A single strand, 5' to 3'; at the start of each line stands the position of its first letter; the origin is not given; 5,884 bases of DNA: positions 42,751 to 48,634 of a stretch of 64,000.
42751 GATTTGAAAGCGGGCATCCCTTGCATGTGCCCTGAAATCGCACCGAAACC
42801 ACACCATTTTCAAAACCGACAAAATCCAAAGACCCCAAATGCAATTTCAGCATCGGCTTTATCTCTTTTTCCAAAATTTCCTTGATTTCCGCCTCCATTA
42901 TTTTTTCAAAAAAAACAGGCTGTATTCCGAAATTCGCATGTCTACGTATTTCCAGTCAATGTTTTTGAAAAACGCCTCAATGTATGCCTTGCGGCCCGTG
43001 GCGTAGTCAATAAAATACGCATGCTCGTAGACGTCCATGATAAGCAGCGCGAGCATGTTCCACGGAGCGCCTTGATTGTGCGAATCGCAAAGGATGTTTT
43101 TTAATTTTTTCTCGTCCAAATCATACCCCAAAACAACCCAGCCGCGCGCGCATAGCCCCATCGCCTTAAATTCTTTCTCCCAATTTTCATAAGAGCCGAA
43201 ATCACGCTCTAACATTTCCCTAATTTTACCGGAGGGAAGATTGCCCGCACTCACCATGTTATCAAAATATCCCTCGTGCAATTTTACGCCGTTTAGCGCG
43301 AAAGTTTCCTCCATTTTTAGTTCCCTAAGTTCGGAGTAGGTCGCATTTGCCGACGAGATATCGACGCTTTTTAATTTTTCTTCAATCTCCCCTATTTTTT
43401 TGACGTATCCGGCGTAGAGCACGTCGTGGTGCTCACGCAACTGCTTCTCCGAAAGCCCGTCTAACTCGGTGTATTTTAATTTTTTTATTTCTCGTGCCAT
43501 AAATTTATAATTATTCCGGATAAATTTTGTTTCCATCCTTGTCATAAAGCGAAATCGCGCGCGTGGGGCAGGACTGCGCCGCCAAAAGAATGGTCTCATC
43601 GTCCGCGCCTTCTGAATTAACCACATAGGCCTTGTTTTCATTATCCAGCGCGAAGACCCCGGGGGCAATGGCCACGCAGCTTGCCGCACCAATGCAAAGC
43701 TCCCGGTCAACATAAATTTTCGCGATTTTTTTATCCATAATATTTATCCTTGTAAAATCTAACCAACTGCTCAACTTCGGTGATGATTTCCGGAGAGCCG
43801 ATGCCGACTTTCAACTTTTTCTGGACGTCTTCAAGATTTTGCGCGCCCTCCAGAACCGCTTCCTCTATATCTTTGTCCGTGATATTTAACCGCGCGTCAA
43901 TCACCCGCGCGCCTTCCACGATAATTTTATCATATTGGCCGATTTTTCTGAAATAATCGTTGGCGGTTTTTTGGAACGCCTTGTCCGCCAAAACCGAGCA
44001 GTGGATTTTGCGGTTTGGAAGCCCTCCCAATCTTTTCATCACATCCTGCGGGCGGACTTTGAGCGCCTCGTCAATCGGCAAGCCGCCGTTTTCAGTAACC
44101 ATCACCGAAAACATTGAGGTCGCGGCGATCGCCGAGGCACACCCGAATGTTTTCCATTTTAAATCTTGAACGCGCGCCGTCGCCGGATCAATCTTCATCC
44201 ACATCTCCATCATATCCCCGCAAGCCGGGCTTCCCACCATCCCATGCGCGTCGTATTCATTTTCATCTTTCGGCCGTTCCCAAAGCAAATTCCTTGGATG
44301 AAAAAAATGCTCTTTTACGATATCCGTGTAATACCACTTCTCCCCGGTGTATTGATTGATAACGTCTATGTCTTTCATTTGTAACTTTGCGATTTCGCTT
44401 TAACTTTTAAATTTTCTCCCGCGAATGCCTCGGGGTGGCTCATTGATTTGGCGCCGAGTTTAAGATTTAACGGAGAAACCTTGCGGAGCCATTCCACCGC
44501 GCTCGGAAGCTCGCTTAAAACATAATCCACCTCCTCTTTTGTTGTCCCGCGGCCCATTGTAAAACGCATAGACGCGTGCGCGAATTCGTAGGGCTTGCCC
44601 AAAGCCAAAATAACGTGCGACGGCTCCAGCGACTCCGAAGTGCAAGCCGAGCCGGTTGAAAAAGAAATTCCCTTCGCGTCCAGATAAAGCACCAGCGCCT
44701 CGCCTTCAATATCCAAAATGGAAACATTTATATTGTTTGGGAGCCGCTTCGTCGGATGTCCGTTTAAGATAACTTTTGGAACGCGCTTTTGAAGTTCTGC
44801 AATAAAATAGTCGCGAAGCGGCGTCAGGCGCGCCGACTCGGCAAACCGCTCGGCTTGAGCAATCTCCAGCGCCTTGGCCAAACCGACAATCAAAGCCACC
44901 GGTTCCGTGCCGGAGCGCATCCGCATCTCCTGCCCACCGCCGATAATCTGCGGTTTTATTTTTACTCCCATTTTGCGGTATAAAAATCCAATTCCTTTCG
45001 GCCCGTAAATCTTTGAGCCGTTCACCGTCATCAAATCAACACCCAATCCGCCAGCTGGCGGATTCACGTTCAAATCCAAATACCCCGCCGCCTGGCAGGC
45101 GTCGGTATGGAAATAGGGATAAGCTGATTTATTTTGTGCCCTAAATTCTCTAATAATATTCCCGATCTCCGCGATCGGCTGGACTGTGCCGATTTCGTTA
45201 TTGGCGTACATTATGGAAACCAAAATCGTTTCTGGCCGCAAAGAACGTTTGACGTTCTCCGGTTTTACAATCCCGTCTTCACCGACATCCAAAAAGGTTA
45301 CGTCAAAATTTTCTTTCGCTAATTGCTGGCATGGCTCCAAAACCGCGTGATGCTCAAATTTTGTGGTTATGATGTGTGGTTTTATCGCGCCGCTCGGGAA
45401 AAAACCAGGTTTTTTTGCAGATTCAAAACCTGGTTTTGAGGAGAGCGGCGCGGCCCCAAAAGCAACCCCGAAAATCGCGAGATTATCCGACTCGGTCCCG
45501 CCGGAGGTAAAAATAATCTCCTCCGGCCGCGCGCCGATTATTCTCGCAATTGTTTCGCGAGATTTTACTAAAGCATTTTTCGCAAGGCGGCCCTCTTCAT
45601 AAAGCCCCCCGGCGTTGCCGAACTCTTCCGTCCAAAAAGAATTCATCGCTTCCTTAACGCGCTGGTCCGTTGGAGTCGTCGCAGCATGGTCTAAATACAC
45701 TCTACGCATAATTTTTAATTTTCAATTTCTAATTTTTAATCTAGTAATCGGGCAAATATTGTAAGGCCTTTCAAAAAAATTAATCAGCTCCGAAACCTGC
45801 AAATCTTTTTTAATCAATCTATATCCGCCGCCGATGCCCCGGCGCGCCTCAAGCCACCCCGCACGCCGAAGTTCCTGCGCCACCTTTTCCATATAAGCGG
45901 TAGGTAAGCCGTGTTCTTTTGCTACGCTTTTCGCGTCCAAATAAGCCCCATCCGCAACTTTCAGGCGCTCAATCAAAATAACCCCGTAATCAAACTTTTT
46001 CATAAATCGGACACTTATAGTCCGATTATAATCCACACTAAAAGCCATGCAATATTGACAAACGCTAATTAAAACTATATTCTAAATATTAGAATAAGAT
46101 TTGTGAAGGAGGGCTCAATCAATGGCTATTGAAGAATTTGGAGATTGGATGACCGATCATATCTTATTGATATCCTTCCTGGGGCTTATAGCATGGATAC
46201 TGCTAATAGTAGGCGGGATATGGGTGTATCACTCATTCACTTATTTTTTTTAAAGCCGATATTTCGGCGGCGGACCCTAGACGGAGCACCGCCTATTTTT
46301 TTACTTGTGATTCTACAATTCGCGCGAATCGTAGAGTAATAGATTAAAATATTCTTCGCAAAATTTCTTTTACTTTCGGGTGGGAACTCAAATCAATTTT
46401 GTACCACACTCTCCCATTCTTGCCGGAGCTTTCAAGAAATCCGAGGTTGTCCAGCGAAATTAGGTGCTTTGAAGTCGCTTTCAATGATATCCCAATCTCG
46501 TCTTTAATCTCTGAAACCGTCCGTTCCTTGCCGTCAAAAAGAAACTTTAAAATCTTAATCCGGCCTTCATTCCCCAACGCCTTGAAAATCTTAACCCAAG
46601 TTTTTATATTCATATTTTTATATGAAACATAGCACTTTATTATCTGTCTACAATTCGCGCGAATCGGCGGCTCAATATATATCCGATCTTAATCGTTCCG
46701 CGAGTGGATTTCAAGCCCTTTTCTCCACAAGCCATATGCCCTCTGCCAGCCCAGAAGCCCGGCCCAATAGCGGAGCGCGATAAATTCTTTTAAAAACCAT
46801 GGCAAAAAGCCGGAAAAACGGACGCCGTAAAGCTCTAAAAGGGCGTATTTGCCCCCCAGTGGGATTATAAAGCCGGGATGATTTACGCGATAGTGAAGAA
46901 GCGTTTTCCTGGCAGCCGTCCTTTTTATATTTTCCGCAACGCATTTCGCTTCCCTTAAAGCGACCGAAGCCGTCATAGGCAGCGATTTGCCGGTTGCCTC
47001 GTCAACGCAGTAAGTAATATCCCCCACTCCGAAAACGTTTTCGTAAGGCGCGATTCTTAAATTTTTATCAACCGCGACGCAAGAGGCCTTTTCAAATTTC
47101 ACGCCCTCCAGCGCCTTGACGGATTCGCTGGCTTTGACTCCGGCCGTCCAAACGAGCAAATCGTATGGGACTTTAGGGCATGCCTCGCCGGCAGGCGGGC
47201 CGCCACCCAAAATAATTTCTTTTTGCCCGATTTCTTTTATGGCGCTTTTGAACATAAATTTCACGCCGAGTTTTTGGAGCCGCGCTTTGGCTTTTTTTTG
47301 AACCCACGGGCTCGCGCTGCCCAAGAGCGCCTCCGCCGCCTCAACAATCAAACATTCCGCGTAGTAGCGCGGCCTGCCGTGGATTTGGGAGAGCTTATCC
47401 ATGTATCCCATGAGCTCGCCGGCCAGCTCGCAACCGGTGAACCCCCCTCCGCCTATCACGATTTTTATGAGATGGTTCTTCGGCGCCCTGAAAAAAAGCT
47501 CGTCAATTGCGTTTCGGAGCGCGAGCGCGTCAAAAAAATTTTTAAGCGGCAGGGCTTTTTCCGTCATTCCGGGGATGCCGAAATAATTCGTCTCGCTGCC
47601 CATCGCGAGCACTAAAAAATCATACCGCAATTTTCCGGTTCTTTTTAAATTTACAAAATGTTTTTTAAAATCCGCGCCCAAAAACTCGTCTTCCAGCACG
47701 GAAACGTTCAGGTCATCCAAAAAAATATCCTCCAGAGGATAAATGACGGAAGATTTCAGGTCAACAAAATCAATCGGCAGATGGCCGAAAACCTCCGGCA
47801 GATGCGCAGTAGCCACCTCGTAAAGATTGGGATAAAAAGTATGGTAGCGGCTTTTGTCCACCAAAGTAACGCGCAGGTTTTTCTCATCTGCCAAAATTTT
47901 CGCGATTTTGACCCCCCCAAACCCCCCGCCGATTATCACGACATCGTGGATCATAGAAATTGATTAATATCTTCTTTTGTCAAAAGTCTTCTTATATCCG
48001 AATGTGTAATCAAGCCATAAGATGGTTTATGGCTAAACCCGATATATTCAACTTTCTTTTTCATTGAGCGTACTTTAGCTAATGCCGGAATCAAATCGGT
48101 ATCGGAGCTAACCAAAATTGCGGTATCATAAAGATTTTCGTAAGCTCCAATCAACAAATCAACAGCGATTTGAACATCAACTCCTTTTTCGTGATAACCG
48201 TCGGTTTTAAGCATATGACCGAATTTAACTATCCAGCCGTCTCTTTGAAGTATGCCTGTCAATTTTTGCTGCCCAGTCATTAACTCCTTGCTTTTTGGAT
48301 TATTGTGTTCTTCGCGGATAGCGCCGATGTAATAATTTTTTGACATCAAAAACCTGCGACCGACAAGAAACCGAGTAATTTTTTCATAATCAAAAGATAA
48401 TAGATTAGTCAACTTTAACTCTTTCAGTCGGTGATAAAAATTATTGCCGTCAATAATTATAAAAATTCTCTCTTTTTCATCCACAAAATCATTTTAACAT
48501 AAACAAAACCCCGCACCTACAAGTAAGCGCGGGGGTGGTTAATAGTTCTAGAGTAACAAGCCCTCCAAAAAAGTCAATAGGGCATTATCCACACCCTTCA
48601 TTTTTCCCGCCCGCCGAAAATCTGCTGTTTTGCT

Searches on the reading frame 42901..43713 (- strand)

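Call 64: search_protein_families(library=pfam, proteins=[window:42901-43713:-], max_evalue=0.0001)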
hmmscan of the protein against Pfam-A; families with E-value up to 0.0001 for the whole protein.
window:42901-43713:- (271 aa): 1 family
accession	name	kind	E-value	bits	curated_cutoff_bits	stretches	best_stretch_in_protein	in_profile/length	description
PF02777.23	Sod_Fe_C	-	4.9e-26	91.2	20.9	1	160-259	1-101/102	Iron/manganese superoxide dismutases, C-terminal domain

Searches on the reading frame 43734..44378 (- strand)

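Call 64: search_protein_families(library=pfam, proteins=[window:43734-44378:-], max_evalue=0.0001)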
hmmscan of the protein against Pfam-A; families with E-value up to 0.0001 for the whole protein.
window:43734-44378:- (215 aa): 1 family
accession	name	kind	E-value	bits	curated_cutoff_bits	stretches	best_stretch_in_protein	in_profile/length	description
PF01592.21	NifU_N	-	3.4e-35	121.4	22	1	17-146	2-124/127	NifU-like N terminal domain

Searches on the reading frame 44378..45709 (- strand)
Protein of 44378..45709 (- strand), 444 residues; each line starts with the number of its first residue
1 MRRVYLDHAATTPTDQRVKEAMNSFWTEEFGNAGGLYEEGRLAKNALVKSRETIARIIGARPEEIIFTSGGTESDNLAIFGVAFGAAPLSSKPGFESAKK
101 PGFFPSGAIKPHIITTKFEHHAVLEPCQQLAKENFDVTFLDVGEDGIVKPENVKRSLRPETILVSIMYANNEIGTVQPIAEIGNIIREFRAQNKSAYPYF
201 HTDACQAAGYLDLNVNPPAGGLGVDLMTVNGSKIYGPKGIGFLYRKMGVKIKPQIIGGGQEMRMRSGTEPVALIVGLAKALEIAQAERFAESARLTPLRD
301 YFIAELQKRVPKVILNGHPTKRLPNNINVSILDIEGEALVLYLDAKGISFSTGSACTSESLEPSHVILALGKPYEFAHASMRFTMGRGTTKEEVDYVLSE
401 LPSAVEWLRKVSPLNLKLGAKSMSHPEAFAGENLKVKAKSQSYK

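Call 51: search_protein_families(library=pfam, proteins=[window:44378-45709:-], max_evalue=0.00001)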
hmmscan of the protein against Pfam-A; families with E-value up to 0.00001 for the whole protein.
window:44378-45709:- (444 aa): 1 family
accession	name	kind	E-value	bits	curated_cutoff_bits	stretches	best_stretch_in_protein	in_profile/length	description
PF00266.25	Aminotran_5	-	3.4e-65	220.9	21.5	2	111-397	89-371/371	Aminotransferase class-V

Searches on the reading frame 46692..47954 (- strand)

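Call 51: search_protein_families(library=pfam, proteins=[window:46692-47954:-], max_evalue=0.00001)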
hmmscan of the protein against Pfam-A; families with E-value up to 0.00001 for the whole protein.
window:46692-47954:- (421 aa): 2 families
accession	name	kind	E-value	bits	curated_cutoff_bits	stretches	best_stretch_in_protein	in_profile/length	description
PF07992.20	Pyr_redox_2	-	2.6e-38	132.5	26.1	1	3-336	1-291/291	Pyridine nucleotide-disulphide oxidoreductase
PF00070.33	Pyr_redox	-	7.6e-11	42.8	22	0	164-245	1-69/82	Pyridine nucleotide-disulphide oxidoreductase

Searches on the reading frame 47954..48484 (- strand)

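Call 64: search_protein_families(library=pfam, proteins=[window:47954-48484:-], max_evalue=0.0001)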
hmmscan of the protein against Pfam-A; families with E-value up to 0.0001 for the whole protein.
window:47954-48484:- (177 aa): 1 family
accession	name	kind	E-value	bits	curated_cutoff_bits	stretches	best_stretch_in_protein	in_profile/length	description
PF01936.24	NYN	-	8.4e-21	75.4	24.2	1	6-155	1-131/145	NYN domain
